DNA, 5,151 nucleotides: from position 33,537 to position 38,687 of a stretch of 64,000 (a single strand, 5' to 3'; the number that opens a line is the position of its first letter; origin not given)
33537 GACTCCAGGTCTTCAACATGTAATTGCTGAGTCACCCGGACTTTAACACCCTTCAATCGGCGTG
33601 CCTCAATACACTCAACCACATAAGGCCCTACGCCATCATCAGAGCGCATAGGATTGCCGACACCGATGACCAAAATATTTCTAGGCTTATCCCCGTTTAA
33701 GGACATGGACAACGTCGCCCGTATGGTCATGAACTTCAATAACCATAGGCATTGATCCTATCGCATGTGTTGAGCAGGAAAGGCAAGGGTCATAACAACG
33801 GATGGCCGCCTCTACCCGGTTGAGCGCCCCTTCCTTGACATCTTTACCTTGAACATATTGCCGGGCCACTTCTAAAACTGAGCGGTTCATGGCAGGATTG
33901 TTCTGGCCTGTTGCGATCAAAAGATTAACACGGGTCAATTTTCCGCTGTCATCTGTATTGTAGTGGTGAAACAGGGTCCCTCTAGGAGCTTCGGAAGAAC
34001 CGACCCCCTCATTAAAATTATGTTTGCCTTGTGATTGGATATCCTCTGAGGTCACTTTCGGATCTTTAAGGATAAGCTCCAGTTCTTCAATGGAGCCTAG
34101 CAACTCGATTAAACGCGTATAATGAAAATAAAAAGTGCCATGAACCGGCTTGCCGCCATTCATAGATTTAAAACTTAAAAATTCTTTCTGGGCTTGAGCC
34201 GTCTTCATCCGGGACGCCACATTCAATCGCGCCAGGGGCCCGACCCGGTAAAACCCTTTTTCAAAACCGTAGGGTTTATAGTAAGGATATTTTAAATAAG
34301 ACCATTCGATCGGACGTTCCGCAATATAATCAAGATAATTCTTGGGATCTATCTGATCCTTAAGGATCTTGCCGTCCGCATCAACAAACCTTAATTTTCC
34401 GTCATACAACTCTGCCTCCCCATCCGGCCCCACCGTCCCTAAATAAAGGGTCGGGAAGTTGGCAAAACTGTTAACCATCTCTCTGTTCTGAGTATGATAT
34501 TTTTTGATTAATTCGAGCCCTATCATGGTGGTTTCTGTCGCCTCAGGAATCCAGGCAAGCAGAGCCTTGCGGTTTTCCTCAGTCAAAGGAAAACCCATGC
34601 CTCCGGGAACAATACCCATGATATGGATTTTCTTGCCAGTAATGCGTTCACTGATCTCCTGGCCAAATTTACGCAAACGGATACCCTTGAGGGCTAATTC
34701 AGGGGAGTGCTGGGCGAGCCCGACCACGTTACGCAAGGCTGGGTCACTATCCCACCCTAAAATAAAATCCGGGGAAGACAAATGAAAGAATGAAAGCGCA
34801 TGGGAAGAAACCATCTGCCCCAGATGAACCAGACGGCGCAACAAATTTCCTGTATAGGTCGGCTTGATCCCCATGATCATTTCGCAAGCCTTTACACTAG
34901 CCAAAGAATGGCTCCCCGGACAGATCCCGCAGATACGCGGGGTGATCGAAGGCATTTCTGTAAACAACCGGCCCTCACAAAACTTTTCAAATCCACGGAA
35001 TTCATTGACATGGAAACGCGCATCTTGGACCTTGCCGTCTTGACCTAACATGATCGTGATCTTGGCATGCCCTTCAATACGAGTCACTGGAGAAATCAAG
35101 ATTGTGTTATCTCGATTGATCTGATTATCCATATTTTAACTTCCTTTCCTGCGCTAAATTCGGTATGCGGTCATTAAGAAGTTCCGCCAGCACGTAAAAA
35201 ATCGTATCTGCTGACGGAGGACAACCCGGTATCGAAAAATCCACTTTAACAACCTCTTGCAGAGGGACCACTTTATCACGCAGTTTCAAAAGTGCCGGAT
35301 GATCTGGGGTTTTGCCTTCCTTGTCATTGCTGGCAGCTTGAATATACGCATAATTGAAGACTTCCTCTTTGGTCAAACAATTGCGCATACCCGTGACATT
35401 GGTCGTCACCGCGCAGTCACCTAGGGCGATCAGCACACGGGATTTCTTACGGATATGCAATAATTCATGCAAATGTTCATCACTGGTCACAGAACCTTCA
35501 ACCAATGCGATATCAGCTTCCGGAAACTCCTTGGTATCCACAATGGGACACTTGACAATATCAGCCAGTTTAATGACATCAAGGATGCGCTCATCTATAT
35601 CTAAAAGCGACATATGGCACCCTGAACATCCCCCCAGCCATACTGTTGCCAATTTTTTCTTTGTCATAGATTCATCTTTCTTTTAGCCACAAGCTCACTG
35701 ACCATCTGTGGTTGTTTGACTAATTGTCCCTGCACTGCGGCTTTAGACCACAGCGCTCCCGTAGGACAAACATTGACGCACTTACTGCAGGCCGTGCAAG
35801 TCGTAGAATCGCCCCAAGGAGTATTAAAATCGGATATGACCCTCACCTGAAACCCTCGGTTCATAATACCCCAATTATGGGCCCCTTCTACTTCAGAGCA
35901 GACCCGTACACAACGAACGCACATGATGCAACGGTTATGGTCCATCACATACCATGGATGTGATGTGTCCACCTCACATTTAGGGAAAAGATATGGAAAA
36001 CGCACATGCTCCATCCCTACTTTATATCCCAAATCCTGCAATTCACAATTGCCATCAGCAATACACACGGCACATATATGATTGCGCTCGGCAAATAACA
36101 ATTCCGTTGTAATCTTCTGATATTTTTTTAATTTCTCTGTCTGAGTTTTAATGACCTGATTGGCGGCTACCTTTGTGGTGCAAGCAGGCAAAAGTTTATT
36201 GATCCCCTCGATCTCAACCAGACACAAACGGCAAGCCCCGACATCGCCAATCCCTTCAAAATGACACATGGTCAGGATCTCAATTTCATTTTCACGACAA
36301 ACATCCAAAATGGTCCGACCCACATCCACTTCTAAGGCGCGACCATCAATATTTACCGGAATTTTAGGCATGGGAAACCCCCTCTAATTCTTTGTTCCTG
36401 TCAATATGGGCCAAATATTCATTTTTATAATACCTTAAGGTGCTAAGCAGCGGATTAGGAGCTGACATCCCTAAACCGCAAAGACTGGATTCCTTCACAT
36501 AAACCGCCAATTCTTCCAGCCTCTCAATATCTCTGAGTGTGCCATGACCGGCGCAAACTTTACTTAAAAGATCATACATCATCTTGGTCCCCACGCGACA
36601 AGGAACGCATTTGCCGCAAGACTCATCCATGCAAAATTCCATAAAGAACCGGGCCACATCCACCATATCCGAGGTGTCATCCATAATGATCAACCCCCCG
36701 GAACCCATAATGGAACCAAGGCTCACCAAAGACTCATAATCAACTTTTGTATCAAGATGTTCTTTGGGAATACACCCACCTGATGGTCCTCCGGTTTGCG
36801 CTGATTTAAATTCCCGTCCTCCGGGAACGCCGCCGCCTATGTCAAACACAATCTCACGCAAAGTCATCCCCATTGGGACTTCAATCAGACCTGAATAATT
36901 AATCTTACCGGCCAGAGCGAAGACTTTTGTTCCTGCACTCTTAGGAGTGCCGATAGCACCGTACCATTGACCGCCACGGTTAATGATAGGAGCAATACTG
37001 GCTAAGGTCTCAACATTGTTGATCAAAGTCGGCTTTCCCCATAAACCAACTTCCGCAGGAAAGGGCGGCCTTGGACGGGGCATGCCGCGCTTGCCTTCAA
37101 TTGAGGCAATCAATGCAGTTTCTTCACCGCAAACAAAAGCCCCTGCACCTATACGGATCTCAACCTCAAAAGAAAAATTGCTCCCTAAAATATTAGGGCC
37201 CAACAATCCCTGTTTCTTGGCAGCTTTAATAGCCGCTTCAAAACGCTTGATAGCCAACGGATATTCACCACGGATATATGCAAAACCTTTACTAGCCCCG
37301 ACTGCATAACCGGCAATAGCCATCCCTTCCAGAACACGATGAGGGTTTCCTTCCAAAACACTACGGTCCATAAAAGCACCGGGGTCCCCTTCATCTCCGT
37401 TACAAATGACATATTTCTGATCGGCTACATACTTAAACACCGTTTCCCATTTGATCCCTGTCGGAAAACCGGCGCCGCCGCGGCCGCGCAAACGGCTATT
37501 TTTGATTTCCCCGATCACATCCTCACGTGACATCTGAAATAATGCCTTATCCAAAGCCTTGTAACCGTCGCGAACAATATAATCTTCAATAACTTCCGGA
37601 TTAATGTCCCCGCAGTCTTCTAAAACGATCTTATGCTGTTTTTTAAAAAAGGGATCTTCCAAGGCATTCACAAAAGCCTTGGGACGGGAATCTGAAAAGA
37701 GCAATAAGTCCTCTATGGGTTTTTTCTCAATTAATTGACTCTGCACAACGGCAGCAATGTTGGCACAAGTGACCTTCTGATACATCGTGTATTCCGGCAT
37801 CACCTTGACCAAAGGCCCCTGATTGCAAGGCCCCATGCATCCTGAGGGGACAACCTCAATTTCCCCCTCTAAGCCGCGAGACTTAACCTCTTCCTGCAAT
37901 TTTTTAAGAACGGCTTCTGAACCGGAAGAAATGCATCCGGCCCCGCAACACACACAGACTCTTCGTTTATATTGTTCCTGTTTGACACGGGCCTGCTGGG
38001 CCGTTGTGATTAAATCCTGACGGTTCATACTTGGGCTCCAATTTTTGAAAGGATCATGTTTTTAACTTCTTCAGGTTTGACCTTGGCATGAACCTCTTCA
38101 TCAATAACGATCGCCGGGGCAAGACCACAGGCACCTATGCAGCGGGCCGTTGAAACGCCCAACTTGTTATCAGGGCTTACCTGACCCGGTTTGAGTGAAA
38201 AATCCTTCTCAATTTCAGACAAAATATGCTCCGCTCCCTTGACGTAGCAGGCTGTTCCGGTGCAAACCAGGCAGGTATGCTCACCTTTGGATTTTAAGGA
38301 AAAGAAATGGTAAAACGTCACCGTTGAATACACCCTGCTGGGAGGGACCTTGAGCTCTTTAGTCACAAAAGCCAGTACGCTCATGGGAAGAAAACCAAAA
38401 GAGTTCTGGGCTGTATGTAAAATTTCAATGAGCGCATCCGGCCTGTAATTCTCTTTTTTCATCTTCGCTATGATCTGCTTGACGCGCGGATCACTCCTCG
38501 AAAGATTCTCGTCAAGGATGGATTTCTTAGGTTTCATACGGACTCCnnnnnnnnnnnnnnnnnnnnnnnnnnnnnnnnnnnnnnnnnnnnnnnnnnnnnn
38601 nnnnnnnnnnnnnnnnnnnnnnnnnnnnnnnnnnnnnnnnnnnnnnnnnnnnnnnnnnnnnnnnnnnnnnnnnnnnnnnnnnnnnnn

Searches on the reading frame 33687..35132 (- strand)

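Call 50: search_protein_families(library=pfam, proteins=[window:33687-35132:-], max_evalue=0.0001)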
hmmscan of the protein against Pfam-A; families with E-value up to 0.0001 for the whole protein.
window:33687-35132:- (481 aa): 1 family
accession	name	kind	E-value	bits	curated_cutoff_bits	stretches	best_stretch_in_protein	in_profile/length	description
PF00374.24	NiFeSe_Hases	-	3.1e-29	102.8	25.8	2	46-124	1-79/508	Nickel-dependent hydrogenase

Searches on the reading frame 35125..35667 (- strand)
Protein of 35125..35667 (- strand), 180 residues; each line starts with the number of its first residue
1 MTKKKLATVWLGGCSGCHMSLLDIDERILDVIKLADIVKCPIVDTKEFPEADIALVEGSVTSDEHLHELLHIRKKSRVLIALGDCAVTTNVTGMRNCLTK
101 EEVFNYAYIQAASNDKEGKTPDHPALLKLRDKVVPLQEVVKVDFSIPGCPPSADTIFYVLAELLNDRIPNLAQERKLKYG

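Call 51: search_protein_families(library=pfam, proteins=[window:35125-35667:-], max_evalue=0.001)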
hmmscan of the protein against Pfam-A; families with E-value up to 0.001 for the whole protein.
window:35125-35667:- (180 aa): 1 family
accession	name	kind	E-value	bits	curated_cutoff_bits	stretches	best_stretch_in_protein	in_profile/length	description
PF01058.29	Oxidored_q6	-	7.6e-29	100.5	27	1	14-163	1-128/128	NADH ubiquinone oxidoreductase, 20 Kd subunit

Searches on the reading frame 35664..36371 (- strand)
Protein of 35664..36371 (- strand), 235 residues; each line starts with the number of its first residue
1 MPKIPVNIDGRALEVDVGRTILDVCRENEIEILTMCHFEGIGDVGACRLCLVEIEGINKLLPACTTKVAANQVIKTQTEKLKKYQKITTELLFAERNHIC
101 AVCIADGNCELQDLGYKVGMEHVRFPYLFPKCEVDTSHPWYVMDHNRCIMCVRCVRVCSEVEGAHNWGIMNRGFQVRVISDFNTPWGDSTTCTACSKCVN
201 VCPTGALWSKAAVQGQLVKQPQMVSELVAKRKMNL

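Call 51: search_protein_families(library=pfam, proteins=[window:35664-36371:-], max_evalue=0.001)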
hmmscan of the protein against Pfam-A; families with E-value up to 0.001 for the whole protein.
window:35664-36371:- (235 aa): 10 families
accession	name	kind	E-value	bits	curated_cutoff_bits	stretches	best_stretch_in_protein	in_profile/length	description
PF13510.11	Fer2_4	-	3.6e-16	59.4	22.8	1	4-78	4-81/82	2Fe-2S iron-sulfur cluster binding domain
PF10588.14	NADH-G_4Fe-4S_3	-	1.5e-12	47.2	27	1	86-124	2-40/40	NADH-ubiquinone oxidoreductase-G iron-sulfur binding region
PF22117.2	Fer4_Nqo3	-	7.9e-10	39.2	27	1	143-207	6-66/67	NADH-quinone oxidoreductase subunit 3, ferredoxin-like domain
PF13237.11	Fer4_10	-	3.2e-06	27.4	25.5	1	187-209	4-22/53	4Fe-4S dicluster domain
PF13484.11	Fer4_16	-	4.8e-06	27.7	30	1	191-211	1-22/66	4Fe-4S double cluster binding domain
PF00037.32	Fer4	-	5.5e-06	26.4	21.1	1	188-207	4-23/24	4Fe-4S binding domain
PF12838.12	Fer4_7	-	6.6e-06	26.9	27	1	147-206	1-52/52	4Fe-4S dicluster domain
PF13183.11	Fer4_8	-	1e-05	26.4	27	1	146-205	3-67/68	4Fe-4S dicluster domain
PF13187.11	Fer4_9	-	6.9e-05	23.2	27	1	147-206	1-51/52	4Fe-4S dicluster domain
PF12837.12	Fer4_6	-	8.2e-05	22.8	25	1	188-207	5-24/24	4Fe-4S binding domain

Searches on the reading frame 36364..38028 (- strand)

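Call 51: search_protein_families(library=pfam, proteins=[window:36364-38028:-], max_evalue=0.001)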
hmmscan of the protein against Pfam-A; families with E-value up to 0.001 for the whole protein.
window:36364-38028:- (554 aa): 3 families
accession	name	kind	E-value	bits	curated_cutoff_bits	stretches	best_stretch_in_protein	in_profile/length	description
PF01512.22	Complex1_51K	-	5e-49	166.5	31.2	1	175-346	1-149/150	Nuo51 FMN-binding domain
PF10589.14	NADH_4Fe-4S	-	4.1e-32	110.3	23.5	1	457-541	1-85/85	NADH-ubiquinone oxidoreductase-F iron-sulfur binding region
PF01257.25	2Fe-2S_thioredx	-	5.3e-06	26.8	24.8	1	21-96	65-142/145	Thioredoxin-like [2Fe-2S] ferredoxin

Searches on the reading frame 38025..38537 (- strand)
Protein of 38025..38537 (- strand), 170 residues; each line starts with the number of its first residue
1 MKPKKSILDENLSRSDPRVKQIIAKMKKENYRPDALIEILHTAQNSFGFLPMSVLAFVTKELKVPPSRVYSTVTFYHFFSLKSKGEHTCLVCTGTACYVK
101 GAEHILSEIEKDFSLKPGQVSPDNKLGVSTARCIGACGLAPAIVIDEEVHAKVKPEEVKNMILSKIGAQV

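Call 51: search_protein_families(library=pfam, proteins=[window:38025-38537:-], max_evalue=0.001)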
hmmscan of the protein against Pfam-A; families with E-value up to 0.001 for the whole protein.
window:38025-38537:- (170 aa): 1 family
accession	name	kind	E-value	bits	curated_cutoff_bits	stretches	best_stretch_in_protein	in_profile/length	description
PF01257.25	2Fe-2S_thioredx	-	3.2e-44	150.7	24.8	1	20-162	2-141/145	Thioredoxin-like [2Fe-2S] ferredoxin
